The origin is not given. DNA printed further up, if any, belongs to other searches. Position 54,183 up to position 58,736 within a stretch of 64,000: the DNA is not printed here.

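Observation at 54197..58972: Low-GC single-gene islet between two backbone terminators: candidate stand-alone nuclease-NTPase defence system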

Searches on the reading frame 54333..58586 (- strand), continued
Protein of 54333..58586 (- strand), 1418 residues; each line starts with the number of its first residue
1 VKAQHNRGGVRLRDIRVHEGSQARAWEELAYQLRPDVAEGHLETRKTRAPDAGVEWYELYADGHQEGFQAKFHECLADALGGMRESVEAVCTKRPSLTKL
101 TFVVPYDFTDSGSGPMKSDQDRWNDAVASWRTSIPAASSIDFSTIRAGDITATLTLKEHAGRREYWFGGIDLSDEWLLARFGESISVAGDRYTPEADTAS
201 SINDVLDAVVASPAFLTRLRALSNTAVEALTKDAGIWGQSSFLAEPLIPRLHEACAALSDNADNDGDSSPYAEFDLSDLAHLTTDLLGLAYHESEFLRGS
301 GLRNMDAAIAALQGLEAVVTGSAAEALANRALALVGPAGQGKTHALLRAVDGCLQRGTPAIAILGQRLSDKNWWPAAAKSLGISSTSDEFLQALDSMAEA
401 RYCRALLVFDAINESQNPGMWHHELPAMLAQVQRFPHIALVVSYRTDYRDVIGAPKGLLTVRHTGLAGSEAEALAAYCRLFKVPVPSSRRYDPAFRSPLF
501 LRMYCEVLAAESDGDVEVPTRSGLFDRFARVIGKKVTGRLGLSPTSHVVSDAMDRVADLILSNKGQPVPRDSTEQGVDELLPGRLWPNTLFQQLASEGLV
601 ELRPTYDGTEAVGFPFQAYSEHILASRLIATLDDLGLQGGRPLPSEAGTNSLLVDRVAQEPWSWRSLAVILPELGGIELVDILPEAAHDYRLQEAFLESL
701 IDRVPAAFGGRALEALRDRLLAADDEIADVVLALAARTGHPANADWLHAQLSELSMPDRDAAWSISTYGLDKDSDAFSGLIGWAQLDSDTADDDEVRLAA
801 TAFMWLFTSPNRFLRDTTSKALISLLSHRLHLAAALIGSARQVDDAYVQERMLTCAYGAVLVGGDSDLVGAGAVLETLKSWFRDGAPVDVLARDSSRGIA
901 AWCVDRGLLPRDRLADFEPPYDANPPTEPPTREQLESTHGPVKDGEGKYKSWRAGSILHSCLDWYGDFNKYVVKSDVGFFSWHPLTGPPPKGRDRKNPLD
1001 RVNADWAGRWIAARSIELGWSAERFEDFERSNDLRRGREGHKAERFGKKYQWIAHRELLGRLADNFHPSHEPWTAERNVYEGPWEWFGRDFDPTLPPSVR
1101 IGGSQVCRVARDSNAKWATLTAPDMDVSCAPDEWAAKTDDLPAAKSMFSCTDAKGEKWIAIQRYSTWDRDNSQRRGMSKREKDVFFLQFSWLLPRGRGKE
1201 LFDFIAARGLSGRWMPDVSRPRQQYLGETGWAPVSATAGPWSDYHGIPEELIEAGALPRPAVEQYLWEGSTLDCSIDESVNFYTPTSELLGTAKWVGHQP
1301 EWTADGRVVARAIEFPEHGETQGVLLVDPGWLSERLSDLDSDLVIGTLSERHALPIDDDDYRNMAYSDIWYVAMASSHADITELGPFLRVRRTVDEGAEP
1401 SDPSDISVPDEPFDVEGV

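Call 30: search_solved_structures(query=A1, max_evalue=1, show_alignments=1)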
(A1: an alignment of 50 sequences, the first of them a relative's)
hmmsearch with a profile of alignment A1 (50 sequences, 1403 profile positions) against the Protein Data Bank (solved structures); distinct sequences matched with E-value up to 1: 20.
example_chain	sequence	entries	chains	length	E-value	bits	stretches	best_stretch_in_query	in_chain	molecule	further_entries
9o4e_A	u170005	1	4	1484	4.3e-170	571.2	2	167-979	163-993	AVAST type 2 anti-phage system protein Avs2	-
1vim_A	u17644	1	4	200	0.0059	17.4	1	329-410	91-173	Hypothetical protein AF1796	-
8r9r_A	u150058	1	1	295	0.014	16.2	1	305-431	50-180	Flagellar biosynthesis protein FlhF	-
3dm9_B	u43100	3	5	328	0.014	16.1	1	211-428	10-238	Signal recognition particle receptor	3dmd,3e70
8ipr_A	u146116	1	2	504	0.064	14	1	215-354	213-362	Component linked with the assembly of cytochrome' ABC transporter ATP-binding protein CydC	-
8ipq_A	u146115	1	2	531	0.069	13.9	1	215-354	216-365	Component linked with the assembly of cytochrome' ABC transporter ATP-binding protein CydC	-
1vma_A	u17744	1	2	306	0.069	13.9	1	281-431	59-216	cell division protein FtsY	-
1zu4_A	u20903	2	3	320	0.09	13.5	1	241-434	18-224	ftsY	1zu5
4ak9_A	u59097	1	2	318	0.14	12.9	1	264-367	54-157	CPFTSY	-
2og2_A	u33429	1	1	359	0.22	12.2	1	211-367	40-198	Putative signal recognition particle receptor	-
6wvk_H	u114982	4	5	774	0.34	11.6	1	292-357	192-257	DNA helicase IV | DNA helicase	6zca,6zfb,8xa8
7b6r_C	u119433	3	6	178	0.61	10.7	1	839-907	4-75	Trafficking protein particle complex subunit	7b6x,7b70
8wi2_A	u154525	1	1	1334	0.76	10.4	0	219-370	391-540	ATP-binding cassette sub-family C member 5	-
8wi5_A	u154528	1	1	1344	0.77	10.4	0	219-370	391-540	ATP-binding cassette sub-family C member 5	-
8rix_A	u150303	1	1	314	0.8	10.3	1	293-367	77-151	Cell division protein FtsY homolog, chloroplastic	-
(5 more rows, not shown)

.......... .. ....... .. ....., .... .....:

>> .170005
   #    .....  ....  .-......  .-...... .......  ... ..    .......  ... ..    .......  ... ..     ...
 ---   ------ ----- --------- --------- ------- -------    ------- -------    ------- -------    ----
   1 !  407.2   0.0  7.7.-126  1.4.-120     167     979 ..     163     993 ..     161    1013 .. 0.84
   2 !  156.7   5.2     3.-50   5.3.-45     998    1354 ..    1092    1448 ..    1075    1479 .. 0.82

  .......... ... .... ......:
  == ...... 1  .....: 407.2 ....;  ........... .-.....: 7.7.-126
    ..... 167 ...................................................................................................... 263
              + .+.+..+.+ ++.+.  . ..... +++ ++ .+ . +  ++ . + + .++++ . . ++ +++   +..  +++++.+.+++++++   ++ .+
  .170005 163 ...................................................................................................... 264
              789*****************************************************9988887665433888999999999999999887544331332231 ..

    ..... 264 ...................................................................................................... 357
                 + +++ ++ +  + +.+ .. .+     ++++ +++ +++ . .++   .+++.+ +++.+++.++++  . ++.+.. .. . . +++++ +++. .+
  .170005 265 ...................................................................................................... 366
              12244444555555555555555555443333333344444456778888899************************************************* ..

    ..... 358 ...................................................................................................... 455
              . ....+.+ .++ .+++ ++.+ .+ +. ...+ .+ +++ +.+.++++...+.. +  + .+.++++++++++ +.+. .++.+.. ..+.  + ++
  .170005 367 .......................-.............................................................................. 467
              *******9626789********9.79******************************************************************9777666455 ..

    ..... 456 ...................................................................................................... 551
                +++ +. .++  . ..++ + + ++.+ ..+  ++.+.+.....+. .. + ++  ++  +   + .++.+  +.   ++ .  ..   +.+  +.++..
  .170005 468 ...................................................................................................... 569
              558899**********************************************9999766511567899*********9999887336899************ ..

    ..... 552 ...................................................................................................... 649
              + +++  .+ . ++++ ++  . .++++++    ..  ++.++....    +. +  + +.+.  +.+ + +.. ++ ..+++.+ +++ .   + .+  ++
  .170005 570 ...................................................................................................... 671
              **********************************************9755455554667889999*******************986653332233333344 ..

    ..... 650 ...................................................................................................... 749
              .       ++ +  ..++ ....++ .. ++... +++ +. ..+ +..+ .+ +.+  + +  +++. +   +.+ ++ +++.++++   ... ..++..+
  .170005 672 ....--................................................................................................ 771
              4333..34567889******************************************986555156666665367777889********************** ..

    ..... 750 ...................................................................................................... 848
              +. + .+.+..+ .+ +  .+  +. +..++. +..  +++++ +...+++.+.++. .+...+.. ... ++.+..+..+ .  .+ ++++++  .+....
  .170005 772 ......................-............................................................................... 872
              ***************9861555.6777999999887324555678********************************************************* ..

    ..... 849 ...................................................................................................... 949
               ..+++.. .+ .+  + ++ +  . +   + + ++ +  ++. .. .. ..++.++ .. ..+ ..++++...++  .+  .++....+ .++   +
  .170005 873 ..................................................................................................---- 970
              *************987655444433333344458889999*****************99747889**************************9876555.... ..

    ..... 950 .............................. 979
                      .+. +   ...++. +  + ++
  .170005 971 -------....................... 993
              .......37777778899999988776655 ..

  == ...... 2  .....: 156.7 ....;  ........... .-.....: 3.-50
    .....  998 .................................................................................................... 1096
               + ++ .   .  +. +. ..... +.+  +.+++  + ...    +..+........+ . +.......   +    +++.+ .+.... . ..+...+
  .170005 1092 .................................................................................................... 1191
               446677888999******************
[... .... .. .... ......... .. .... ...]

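Call 51: find_encoding_contigs(protein=P0006, flank=8000, max_places=2)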
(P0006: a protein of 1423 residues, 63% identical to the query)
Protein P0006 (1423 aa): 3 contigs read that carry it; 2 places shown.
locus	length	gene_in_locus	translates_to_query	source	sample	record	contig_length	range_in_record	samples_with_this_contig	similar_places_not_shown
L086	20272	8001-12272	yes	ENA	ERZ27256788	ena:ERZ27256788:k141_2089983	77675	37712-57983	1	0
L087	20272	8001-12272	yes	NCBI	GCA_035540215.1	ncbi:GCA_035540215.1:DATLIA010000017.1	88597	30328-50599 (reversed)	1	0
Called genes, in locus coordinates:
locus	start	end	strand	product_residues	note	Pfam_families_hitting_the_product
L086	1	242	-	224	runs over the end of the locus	-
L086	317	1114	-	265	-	-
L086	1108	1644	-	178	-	-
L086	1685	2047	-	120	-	PF19882:DUF6355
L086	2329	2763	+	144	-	-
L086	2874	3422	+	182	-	-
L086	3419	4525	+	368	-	PF20182:DUF6545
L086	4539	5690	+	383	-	PF01266:DAO (weak), PF01494:FAD_binding_3, PF07992:Pyr_redox_2 (faint)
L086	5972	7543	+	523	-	PF01939:NucS_C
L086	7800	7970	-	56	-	-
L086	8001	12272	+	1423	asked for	-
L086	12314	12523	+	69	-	-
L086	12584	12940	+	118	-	-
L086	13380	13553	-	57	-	PF04149:DUF397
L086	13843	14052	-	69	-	PF04149:DUF397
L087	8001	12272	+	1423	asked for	-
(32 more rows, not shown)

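Call 52: find_encoding_contigs(protein=P0007, flank=8000, max_places=2)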
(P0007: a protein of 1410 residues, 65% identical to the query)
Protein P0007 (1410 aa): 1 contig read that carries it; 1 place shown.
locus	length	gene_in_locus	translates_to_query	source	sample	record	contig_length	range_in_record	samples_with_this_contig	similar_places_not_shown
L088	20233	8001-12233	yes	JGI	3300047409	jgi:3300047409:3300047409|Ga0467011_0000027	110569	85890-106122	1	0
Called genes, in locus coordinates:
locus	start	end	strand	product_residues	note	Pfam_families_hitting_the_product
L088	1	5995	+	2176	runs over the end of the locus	PF20148:DUF6531, PF05593:RHS_repeat, PF25023:TEN_YD-shell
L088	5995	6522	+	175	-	-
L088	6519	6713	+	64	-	-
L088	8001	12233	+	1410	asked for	-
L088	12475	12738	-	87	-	PF13676:TIR_2 (weak)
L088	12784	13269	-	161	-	-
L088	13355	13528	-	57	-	-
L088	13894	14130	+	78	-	-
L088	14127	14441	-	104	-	PF02796:HTH_7 (faint), PF09339:HTH_IclR (faint), PF13384:HTH_23 (faint), PF19575:HTH_58 (faint), PF13542:HTH_Tnp_ISL3 (faint), PF08281:Sigma70_r4_2 (weak)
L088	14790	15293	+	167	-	-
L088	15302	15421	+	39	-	-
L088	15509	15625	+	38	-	-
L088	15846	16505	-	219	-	-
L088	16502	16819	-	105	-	-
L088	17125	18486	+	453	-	PF03819:MazG (faint), PF18722:MazG_C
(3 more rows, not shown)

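Call 53: find_encoding_contigs(protein=P0023, flank=8000, max_places=2)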
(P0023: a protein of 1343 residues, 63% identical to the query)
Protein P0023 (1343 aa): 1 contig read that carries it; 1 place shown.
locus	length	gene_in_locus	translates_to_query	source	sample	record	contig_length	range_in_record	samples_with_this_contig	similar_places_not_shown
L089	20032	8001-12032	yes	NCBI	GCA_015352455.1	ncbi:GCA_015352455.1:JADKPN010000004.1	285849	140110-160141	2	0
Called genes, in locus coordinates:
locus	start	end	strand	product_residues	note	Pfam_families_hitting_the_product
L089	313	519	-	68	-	PF12728:HTH_17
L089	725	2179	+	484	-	PF12161:HsdM_N, PF02384:N6_Mtase, PF01170:UPF0020, PF20473:MmeI_Mtase (faint), PF07669:Eco57I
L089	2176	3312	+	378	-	PF01420:Methylase_S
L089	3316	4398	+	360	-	-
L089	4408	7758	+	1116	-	PF13643:DUF4145, PF04313:HSDR_N (weak), PF04851:ResIII, PF00270:DEAD, PF18766:SWI2_SNF2, PF00271:Helicase_C, PF08463:EcoEI_R_C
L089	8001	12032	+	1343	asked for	-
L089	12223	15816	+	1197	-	PF08751:TrwC, PF13245:AAA_19, PF13604:AAA_30, PF27170:SH3_Rv2311 (weak), PF13538:UvrD_C_2 (weak)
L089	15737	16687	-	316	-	-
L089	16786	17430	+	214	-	PF01381:HTH_3, PF12844:HTH_19 (weak), PF13560:HTH_31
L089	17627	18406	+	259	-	-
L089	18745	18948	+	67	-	-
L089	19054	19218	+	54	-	PF07295:DUF1451 (weak)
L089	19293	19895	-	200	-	-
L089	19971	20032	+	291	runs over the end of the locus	-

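Call 73: search_dna_similar(query=window:54333-58586:-, collection=plasmids, mode=protein, max_evalue=1e-20, max_rows=15)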
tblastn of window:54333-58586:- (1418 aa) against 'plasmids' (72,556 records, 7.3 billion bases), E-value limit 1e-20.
Records with a match: 54; places in all: 54; records where one place covers at least 80% of the query: 1.
Best place of each record, by identity: <60% 54.
By first word of the organism name: Burkholderia 37; Vibrio 4; Streptomyces 3; Acetobacter 2; Moraxella 2; Haloplanus 1; Rhodothermus 1; Halobacterium 1; Azonexus 1; Staphylococcus 1; and 1 more.
By predicted mobility (MOB-suite, as given by PLSDB): non-mobilizable 37; conjugative 13; mobilizable 4.
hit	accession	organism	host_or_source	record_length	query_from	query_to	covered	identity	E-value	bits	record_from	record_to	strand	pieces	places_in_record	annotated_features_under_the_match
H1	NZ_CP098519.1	Haloplanus sp. HW8-1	cell culture,salt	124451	9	1306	92%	26.7%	1e-88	327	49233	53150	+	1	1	HNH endonuclease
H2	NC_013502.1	Rhodothermus marinus DSM 4252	-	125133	165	1306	79%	28.5%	2e-55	351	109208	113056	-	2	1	avs2: AVAST type 2 anti-phage system protein Avs2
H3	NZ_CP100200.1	Burkholderia glumae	cell culture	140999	10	997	70%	28.5%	3e-65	253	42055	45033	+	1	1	AAA family ATPase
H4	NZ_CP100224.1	Burkholderia glumae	cell culture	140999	10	997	70%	28.5%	3e-65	253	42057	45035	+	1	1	AAA family ATPase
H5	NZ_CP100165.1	Burkholderia glumae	cell culture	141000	10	997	70%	28.5%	3e-65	253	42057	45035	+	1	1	AAA family ATPase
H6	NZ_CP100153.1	Burkholderia glumae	cell culture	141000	10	997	70%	28.5%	3e-65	253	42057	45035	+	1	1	AAA family ATPase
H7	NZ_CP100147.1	Burkholderia glumae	cell culture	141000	10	997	70%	28.5%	3e-65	253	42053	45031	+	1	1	AAA family ATPase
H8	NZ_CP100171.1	Burkholderia glumae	cell culture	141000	10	997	70%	28.5%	3e-65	253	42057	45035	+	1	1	AAA family ATPase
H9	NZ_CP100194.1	Burkholderia glumae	cell culture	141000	10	997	70%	28.5%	3e-65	253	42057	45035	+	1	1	AAA family ATPase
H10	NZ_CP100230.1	Burkholderia glumae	cell culture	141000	10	997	70%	28.5%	3e-65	253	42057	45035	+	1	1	AAA family ATPase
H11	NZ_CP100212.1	Burkholderia glumae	cell culture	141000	10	997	70%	28.5%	3e-65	253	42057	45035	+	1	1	AAA family ATPase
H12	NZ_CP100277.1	Burkholderia glumae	cell culture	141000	10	997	70%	28.5%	3e-65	253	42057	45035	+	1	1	AAA family ATPase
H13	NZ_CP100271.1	Burkholderia glumae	cell culture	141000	10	997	70%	28.5%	3e-65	253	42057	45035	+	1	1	AAA family ATPase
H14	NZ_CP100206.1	Burkholderia glumae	cell culture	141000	10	997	70%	28.5%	3e-65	253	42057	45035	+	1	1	AAA family ATPase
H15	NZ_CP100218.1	Burkholderia glumae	cell culture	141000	10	997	70%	28.5%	3e-65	253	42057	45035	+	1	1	AAA family ATPase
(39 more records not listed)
